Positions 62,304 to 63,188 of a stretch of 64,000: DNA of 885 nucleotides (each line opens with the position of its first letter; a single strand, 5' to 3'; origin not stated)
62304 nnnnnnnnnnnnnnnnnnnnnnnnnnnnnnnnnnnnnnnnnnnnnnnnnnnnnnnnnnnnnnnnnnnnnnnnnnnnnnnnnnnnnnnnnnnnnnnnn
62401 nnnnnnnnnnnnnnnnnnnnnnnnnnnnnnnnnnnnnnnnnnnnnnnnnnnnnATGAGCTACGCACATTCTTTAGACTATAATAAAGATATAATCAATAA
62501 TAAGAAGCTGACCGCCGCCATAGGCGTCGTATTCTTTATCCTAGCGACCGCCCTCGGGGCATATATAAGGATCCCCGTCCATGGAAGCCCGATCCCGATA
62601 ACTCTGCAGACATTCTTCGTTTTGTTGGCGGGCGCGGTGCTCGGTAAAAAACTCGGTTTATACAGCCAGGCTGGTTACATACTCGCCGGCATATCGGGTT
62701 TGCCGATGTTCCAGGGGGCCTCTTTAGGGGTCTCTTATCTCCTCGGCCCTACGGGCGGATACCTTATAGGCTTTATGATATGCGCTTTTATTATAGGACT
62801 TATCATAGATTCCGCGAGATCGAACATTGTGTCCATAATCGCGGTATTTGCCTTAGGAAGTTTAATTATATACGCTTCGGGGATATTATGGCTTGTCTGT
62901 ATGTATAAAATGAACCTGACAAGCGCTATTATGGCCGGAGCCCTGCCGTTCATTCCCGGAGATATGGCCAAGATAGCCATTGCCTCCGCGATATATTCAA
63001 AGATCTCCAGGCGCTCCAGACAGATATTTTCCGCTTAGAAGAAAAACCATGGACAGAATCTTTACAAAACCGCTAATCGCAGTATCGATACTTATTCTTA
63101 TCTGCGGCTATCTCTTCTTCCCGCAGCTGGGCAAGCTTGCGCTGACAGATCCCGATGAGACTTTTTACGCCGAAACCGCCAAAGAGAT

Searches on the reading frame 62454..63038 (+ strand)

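Call 8: search_protein_families(library=pfam, proteins=[window:62454-63038:+], max_evalue=0.001)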
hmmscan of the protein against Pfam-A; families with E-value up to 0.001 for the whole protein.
window:62454-63038:+ (194 aa): 1 family
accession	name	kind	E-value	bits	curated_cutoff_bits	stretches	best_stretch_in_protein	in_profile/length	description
PF02632.19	BioY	-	7.2e-44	149.6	25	1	45-185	2-139/140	BioY family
